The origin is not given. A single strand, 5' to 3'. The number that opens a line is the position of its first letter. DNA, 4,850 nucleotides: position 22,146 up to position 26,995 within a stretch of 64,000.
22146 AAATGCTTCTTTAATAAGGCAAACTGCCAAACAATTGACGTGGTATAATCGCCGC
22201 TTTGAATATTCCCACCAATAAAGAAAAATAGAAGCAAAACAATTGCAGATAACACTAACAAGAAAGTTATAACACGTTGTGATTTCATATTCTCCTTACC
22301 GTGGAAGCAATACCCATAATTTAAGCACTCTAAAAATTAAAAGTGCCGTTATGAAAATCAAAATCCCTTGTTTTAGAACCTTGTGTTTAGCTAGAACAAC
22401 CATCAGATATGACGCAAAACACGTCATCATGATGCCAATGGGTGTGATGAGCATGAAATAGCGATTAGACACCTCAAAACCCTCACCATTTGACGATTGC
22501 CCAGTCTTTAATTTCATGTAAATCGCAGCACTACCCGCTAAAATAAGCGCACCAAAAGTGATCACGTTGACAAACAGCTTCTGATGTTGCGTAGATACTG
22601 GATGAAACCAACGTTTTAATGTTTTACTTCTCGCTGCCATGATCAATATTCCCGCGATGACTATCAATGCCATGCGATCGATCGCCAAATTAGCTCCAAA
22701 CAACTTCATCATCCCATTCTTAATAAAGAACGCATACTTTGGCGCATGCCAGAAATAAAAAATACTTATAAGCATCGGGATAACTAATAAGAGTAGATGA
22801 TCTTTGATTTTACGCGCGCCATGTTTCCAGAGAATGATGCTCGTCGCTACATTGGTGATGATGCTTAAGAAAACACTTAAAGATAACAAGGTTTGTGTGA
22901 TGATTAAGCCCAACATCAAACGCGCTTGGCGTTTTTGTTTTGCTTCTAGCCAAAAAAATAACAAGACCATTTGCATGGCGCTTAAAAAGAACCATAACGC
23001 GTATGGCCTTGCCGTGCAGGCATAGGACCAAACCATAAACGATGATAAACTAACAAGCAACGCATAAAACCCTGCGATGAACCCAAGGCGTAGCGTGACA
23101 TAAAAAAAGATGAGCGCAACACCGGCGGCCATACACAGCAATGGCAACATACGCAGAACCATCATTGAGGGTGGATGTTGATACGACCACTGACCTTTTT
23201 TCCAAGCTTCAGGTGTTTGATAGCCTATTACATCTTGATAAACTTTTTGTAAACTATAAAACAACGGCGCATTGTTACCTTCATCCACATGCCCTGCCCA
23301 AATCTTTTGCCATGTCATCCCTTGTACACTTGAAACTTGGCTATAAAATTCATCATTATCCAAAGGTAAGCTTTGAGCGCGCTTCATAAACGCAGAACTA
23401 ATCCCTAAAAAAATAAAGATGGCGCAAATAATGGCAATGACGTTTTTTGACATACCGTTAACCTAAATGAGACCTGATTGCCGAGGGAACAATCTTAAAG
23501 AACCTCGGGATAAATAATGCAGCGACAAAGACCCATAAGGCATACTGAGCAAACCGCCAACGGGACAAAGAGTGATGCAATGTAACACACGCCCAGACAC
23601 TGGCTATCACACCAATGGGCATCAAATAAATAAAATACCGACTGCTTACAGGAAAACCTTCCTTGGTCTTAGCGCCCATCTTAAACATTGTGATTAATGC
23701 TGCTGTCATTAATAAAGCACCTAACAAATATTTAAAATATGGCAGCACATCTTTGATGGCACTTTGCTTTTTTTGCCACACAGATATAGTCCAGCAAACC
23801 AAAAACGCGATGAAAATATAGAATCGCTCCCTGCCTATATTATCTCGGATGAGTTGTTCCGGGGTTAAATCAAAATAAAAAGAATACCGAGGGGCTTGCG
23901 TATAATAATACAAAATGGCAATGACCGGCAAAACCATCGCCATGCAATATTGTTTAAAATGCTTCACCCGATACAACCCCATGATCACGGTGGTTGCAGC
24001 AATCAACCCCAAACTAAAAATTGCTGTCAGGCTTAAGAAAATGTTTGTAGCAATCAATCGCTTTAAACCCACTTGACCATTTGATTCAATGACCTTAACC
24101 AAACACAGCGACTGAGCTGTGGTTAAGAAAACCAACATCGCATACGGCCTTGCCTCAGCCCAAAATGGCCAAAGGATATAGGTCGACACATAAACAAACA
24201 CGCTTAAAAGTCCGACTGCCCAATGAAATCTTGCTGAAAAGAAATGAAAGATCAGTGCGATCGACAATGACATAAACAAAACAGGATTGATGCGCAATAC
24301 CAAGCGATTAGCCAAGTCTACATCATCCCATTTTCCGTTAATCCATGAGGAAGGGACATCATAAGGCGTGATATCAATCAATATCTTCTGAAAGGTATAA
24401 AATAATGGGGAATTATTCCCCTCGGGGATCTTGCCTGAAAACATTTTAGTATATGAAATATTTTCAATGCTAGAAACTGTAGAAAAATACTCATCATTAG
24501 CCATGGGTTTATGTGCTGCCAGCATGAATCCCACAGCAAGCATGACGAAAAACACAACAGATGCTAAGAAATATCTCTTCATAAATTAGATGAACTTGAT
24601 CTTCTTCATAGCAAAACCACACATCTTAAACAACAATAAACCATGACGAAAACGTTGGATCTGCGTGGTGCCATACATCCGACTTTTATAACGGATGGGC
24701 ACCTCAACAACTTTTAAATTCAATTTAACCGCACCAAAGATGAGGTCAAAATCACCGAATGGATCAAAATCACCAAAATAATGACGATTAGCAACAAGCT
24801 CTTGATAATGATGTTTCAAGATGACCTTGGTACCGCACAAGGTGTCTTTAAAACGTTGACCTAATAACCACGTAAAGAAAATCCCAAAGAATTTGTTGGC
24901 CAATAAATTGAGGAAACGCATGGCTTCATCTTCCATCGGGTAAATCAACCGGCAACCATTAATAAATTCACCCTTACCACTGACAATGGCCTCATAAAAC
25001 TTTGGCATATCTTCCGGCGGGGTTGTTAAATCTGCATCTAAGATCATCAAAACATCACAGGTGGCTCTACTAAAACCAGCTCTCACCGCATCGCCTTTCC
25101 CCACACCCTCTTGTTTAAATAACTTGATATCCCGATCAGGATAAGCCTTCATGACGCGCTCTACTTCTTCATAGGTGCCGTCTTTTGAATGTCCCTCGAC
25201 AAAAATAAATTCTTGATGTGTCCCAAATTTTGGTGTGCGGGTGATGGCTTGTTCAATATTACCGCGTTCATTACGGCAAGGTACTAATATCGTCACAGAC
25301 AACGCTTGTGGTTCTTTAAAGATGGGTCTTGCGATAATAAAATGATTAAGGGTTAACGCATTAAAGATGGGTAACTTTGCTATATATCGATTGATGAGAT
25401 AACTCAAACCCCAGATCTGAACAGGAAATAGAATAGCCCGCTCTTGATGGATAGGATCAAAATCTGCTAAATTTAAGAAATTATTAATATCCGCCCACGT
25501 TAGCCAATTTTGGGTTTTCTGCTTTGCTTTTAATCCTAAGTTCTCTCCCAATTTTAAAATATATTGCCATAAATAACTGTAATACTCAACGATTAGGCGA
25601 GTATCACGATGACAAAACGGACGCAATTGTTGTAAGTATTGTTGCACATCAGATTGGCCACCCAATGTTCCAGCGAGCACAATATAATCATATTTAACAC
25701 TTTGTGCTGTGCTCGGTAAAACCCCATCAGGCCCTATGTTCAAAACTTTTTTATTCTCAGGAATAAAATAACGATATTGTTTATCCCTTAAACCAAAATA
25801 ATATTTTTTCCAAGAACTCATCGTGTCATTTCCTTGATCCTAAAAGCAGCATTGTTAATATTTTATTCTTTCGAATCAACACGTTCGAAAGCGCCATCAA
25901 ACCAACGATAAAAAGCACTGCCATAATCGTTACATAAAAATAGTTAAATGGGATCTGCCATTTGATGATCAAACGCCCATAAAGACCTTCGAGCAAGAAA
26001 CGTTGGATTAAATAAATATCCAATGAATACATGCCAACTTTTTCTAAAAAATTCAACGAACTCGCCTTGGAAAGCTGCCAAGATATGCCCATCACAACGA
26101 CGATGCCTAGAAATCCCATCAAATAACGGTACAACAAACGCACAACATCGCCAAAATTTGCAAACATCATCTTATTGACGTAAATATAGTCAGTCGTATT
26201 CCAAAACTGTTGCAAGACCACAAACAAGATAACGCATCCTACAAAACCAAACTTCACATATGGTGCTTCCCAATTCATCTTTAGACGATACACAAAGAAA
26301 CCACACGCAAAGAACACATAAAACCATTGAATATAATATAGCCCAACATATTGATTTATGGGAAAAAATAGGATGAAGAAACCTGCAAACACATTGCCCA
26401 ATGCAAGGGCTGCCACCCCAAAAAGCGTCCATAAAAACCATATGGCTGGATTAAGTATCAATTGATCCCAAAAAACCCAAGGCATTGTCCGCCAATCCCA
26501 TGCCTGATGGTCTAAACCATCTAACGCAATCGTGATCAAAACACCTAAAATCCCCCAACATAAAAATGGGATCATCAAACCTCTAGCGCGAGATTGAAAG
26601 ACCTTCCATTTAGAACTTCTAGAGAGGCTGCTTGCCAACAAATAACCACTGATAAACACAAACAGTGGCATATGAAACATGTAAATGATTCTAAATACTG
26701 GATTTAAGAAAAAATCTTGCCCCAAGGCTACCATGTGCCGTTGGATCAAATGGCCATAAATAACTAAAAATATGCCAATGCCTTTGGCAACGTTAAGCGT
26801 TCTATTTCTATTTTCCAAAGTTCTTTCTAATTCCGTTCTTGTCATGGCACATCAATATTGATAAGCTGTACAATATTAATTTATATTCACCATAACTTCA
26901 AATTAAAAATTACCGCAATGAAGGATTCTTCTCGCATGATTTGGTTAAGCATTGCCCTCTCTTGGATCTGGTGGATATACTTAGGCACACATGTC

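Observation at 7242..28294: Array of about nine GT-C-like polytopic membrane proteins with two Dpm1-like polyprenyl-phosphate-sugar synthases: an expanded lipid-linked-sugar glycosylation toolkit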

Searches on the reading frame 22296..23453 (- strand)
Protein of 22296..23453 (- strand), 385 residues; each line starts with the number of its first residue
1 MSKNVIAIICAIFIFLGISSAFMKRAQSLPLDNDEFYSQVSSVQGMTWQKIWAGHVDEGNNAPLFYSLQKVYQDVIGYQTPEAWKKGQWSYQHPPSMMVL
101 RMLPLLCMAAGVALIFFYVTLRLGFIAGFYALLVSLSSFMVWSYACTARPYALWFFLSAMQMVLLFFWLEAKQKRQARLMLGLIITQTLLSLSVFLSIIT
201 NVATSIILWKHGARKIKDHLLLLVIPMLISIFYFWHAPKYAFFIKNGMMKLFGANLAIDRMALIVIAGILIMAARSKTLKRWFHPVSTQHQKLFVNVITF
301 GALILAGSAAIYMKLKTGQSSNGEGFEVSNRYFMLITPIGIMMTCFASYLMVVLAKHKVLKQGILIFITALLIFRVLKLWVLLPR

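Call 5: search_protein_families(library=pfam, proteins=[window:22296-23453:-], max_evalue=0.01)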
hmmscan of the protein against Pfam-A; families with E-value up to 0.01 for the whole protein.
window:22296-23453:- (385 aa): 0 families

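Call 6: search_protein_families(library=ncbifam, proteins=[window:22296-23453:-], max_evalue=0.1)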
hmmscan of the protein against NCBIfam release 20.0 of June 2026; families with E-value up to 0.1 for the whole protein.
window:22296-23453:- (385 aa): 0 families

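Call 24: find_homologous_proteins(query=window:22296-23453:-, max_evalue=0.001)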
Query window:22296-23453:- (385 aa): 15 proteins with E <= 0.001 among 8000 candidates.
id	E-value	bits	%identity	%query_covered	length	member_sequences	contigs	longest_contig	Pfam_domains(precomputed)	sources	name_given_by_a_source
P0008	1.9e-248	842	100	100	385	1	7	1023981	-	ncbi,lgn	-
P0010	2.2e-154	532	59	100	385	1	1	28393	-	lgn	-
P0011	3.3e-139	482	54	100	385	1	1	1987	-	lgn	-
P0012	1.8e-97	345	45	98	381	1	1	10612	-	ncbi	-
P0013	4.0e-84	301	41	97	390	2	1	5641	-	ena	-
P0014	6.0e-82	294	44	90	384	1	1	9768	-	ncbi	-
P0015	4.6e-77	278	42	98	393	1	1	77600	-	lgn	-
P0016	1.4e-58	217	37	95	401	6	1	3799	-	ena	-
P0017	3.0e-57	213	35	92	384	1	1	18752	-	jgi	jgi:hypothetical protein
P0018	1.2e-55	207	36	96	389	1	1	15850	-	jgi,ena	jgi:hypothetical protein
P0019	3.4e-53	199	34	94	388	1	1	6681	-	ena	-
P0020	1.2e-52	198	34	90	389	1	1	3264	-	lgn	-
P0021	1.9e-51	194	33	98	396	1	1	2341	-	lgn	-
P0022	1.2e-50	191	34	95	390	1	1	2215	-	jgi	jgi:hypothetical protein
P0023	1.5e-49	187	34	92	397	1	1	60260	-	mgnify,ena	mgnify:CR=1 FL=1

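Call 32: find_encoding_contigs(protein=P0015, flank=10000, max_places=2)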
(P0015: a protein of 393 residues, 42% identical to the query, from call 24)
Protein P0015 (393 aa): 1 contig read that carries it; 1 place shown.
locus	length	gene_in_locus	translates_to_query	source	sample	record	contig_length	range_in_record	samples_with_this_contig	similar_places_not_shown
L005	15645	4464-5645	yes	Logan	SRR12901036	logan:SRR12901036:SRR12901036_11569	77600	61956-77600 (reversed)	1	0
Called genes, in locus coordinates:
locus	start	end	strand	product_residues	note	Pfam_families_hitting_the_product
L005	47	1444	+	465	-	PF13489:Methyltransf_23, PF07021:MetW, PF13649:Methyltransf_25, PF13847:Methyltransf_31, PF08241:Methyltransf_11, PF08242:Methyltransf_12, PF00535:Glycos_transf_2, PF10111:Glyco_tranf_2_2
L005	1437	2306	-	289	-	PF02219:MTHFR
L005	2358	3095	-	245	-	PF00535:Glycos_transf_2, PF10111:Glyco_tranf_2_2 (weak)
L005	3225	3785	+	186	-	PF13412:HTH_24 (faint)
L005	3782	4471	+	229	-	PF13489:Methyltransf_23, PF08241:Methyltransf_11, PF08242:Methyltransf_12 (weak), PF13649:Methyltransf_25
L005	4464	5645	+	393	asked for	-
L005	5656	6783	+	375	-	PF00534:Glycos_transf_1 (weak), PF13692:Glyco_trans_1_4 (weak)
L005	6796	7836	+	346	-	PF01073:3Beta_HSD, PF01370:Epimerase, PF02719:Polysacc_synt_2, PF04321:RmlD_sub_bind, PF07993:NAD_binding_4, PF08659:KR (weak), PF16363:GDP_Man_Dehyd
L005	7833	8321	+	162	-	PF08282:Hydrolase_3 (weak)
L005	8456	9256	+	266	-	PF05891:Methyltransf_PK (faint), PF13489:Methyltransf_23, PF13847:Methyltransf_31 (faint), PF08241:Methyltransf_11 (weak), PF08242:Methyltransf_12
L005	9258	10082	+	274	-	PF00106:adh_short, PF01370:Epimerase (weak), PF08659:KR (weak), PF13561:adh_short_C2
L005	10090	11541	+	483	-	PF00171:Aldedh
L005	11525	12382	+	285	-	PF13292:DXP_synthase_N (weak), PF00456:Transketolase_N, PF00676:E1_dh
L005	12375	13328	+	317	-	PF02779:Transket_pyr, PF02780:Transketolase_C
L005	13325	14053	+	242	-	PF02348:CTP_transf_3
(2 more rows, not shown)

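Call 33: find_encoding_contigs(protein=P0023, flank=10000, max_places=2)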
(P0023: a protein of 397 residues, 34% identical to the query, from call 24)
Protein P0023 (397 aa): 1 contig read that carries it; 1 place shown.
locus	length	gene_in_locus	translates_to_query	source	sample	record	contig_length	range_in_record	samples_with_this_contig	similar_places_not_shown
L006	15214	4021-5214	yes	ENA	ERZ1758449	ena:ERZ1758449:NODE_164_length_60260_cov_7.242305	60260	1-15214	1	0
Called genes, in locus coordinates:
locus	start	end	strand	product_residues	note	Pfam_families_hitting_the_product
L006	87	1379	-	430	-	-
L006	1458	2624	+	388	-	PF01757:Acyl_transf_3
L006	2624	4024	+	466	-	PF13489:Methyltransf_23, PF07021:MetW (weak), PF13649:Methyltransf_25, PF13847:Methyltransf_31, PF08241:Methyltransf_11, PF08242:Methyltransf_12, PF00535:Glycos_transf_2, PF10111:Glyco_tranf_2_2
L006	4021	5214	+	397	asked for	-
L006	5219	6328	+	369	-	-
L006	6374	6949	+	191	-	PF01047:MarR (faint), PF13412:HTH_24 (weak)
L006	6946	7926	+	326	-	PF01073:3Beta_HSD, PF01370:Epimerase, PF02719:Polysacc_synt_2, PF04321:RmlD_sub_bind, PF05368:NmrA, PF07993:NAD_binding_4, PF13460:NAD_binding_10, PF16363:GDP_Man_Dehyd, +1 more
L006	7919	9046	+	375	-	PF00155:Aminotran_1_2, PF01041:DegT_DnrJ_EryC1, PF00266:Aminotran_5 (weak), PF01053:Cys_Met_Meta_PP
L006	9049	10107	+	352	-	PF00571:CBS (weak), PF00483:NTP_transferase, PF12804:NTP_transf_3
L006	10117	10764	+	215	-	PF17836:PglD_N, PF25084:LbH_EIF2B, PF25087:GMPPB_C (weak), PF00132:Hexapep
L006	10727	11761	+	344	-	PF03102:NeuB, PF08666:SAF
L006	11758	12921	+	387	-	PF02350:Epimerase_2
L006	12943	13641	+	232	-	PF02348:CTP_transf_3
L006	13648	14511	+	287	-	PF00977:His_biosynth, PF01207:Dus (faint), PF05690:ThiG (faint), PF03060:NMO (faint), PF02581:TMP-TENI (faint)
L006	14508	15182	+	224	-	PF00117:GATase, PF07685:GATase_3 (weak)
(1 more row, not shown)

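Call 104: search_protein_families(library=pfam, proteins=[L017:14797-16671:+, L008:8231-10462:-, L020:5839-7587:+], max_evalue=0.01)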
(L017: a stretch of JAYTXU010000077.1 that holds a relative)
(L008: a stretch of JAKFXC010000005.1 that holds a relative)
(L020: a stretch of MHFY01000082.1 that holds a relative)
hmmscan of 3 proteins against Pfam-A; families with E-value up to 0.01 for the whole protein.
L017:14797-16671:+ (624 aa): 1 family
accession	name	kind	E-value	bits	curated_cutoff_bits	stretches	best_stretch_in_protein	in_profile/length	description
PF13231.12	PMT_2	-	0.00062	20.4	26.1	1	154-298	6-155/160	Dolichyl-phosphate-mannose-protein mannosyltransferase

L008:8231-10462:- (743 aa): 1 family
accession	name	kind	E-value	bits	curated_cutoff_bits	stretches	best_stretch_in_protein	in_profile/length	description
PF09586.16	YfhO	-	2.8e-07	29.7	28.5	1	636-704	757-825/835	Bacterial membrane protein YfhO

L020:5839-7587:+ (582 aa): 1 family
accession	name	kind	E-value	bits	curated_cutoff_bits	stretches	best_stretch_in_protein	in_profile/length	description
PF09586.16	YfhO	-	8.3e-10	38.1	28.5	1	485-552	756-824/835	Bacterial membrane protein YfhO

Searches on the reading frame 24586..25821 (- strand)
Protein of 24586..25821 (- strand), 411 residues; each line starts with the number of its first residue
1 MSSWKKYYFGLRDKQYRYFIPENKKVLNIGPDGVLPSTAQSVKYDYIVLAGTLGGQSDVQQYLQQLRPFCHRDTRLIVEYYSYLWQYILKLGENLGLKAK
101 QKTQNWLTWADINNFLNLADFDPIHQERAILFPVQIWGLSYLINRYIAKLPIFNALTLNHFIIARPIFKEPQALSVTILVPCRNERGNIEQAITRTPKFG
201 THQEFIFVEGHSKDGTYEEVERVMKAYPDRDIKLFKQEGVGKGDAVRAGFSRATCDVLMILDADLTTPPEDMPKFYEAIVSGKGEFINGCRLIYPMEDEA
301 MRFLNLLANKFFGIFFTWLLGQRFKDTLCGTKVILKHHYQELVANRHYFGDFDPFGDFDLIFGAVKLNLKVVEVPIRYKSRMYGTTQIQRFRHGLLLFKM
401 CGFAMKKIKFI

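Call 5: search_protein_families(library=pfam, proteins=[window:24586-25821:-], max_evalue=0.01)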
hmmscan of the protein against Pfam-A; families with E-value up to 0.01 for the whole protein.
window:24586-25821:- (411 aa): 3 families
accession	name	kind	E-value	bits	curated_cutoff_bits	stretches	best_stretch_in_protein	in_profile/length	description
PF00535.33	Glycos_transf_2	-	9.4e-19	68.4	23.3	1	177-304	1-128/168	Glycosyl transferase family 2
PF10111.15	Glyco_tranf_2_2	-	3.9e-07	30.3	27.3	1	177-311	1-141/276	Glycosyltransferase like family 2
PF13641.12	Glyco_tranf_2_3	-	1.7e-05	25.4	27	1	176-274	3-106/230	Glycosyltransferase like family 2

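Call 29: search_protein_families(library=ncbifam, proteins=[window:24586-25821:-], max_evalue=0.0001)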
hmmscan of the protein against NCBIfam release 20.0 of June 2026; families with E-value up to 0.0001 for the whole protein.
window:24586-25821:- (411 aa): 8 families
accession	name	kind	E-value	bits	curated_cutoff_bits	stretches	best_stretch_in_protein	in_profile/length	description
TIGR04182.1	glyco_TIGR04182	equivalog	2.3e-28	99.5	325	1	176-398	2-211/293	S-layer glycoprotein N-glycosyltransferase AglJ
NF041391.1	DPhHxTase_Halo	equivalog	1.1e-12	47.3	375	1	212-395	33-199/213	dolichyl-phosphate hexose transferase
TIGR04283.1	glyco_like_mftF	equivalog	4.4e-10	39.5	182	1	177-285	2-102/221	TIGR04283 family arsenosugar biosynthesis glycosyltransferase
TIGR03937.1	PgaC_IcaA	equivalog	4.4e-10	39.1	422.3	1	171-265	42-136/407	poly-beta-1,6-N-acetyl-D-glucosamine synthase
NF007986.1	PRK10714.1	equivalog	4.8e-10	38.9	529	1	175-279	7-115/316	undecaprenyl-phosphate 4-deoxy-4-formamido-L-arabinose transferase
NF047588.1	GlcsyltransPgfSStrep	equivalog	1.5e-09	37.5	500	1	176-343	3-168/308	glycosyltransferase PgfS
NF010496.0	PRK13915.1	equivalog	1.4e-06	27.6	262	1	170-269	27-131/307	glucosyl-3-phosphoglycerate synthase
NF053846.1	glyco_with_XrtP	equivalog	8.7e-05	21.4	520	0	170-252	37-121/440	XrtP-associated glycosyltransferase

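Call 77: search_solved_structures(query=window:24586-25821:-, max_evalue=0.001, show_alignments=1)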
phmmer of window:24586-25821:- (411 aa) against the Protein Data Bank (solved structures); distinct sequences matched with E-value up to 0.001: 9.
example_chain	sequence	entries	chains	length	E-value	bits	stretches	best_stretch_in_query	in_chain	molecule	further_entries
5mlz_A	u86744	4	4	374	3e-17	66.1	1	172-378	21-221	Dolichol monophosphate mannose synthase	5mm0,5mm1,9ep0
9hwj_A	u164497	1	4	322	3.8e-10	42.7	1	174-388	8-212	Undecaprenyl-phosphate 4-deoxy-4-formamido-L-arabinose transferase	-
9bhc_C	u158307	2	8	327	8.7e-09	38.2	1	174-278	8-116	Undecaprenyl-phosphate 4-deoxy-4-formamido-L-arabinose transferase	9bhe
8vxh_A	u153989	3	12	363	8.8e-09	38.2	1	174-278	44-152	Undecaprenyl-phosphate 4-deoxy-4-formamido-L-arabinose transferase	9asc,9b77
6yv7_B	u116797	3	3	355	6.4e-05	25.5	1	175-271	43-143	Glycosyl transferase, family 2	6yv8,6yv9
6yv7_A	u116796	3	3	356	6.4e-05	25.5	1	175-271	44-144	Glycosyl transferase, family 2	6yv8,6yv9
5ekp_C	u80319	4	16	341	0.00037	22.9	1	168-273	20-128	Uncharacterized glycosyltransferase sll0501 | Glycosyltransferase sll0501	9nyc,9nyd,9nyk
5eke_A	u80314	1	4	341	0.00038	22.9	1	168-273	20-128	Uncharacterized glycosyltransferase sll0501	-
9nye_A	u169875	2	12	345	0.00038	22.9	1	168-273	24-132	Glycosyltransferase sll0501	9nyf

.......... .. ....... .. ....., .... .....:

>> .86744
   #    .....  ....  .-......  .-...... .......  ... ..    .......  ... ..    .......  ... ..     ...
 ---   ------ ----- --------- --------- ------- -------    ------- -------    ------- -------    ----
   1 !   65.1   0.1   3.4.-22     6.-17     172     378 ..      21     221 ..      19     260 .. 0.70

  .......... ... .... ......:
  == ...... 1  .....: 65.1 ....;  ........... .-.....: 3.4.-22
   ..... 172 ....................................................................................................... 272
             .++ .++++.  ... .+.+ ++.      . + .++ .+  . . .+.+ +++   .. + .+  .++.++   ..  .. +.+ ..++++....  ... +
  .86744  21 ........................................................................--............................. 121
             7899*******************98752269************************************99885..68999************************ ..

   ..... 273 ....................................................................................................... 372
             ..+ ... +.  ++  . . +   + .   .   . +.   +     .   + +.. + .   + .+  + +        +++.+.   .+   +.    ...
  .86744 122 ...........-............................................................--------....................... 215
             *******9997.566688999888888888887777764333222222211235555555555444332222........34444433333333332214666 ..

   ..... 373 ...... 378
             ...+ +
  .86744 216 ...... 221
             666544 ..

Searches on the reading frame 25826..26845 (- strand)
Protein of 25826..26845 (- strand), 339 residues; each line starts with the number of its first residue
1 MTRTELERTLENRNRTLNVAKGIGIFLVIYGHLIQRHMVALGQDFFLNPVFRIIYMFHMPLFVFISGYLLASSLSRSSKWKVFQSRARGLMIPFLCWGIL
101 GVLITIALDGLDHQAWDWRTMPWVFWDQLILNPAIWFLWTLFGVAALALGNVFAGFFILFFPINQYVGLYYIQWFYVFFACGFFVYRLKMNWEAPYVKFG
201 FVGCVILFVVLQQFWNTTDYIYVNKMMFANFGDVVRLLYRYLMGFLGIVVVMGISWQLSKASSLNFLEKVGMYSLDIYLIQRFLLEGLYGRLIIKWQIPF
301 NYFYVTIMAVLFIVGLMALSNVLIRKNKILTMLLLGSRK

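Call 5: search_protein_families(library=pfam, proteins=[window:25826-26845:-], max_evalue=0.01)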
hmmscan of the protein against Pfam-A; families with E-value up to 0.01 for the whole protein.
window:25826-26845:- (339 aa): 2 families
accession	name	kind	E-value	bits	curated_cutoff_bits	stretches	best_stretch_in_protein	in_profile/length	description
PF01757.29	Acyl_transf_3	-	3.3e-22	79.4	31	1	16-314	3-322/326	Acyltransferase domain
PF04235.18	DUF418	-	3.9e-05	24.1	23.6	1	190-328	10-148/163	Protein of unknown function (DUF418)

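Call 29: search_protein_families(library=ncbifam, proteins=[window:25826-26845:-], max_evalue=0.0001)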
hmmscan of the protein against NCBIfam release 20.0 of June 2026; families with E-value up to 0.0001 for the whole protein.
window:25826-26845:- (339 aa): 1 family
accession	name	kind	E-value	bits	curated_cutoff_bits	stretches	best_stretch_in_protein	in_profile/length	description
NF042426.1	fucose_Ac_NolL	equivalog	1.8e-18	67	425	1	11-285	3-289/347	nodulation factor fucose acetyltransferase NolL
